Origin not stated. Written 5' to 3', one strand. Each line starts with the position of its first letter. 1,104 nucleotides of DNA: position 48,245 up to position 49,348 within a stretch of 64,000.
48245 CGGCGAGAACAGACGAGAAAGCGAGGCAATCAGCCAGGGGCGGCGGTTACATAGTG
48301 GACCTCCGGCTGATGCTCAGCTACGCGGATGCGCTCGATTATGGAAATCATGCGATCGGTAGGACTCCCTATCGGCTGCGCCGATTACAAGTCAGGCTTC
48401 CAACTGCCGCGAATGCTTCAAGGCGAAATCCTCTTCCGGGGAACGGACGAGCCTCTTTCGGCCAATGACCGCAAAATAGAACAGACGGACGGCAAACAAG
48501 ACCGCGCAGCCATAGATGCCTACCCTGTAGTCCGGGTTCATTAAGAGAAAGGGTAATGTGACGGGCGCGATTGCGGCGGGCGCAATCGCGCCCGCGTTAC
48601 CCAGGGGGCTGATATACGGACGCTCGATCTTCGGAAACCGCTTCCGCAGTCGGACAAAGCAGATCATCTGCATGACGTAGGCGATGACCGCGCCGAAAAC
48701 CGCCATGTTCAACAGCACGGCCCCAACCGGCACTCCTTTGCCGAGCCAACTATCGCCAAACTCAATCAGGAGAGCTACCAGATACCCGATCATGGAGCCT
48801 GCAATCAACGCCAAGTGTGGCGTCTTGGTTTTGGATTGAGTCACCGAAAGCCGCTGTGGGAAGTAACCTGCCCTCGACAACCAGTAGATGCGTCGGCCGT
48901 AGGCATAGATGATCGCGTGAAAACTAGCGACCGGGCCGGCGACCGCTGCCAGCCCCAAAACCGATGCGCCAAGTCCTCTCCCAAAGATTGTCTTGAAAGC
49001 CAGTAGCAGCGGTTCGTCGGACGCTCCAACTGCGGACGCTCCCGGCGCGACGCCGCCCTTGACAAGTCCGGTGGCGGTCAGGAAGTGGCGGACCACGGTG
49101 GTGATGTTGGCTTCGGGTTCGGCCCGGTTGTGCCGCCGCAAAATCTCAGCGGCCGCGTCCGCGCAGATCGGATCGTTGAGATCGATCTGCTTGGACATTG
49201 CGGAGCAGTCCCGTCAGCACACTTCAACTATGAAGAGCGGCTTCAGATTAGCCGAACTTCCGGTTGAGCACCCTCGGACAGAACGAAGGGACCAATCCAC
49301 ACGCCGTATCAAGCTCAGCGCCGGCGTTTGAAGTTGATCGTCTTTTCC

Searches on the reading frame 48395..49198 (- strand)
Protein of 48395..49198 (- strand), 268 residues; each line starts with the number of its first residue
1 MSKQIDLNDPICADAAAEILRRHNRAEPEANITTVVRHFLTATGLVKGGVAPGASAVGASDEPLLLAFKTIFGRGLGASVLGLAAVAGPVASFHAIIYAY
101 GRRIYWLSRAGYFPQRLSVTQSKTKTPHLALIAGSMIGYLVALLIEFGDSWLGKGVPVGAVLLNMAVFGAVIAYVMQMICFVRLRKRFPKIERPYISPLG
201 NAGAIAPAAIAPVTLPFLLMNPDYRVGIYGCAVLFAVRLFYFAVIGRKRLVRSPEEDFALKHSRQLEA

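Call 38: search_protein_families(library=pfam, proteins=[window:48395-49198:-], max_evalue=0.001)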
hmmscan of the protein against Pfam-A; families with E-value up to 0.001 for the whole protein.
window:48395-49198:- (268 aa): 2 families
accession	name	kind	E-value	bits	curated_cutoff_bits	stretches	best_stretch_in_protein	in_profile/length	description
PF00324.27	AA_permease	-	1.6e-09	37.4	24.6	1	93-213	297-415/470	Amino acid permease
PF13520.12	AA_permease_2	-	1.1e-08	34.9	27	1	50-217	244-406/427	Amino acid permease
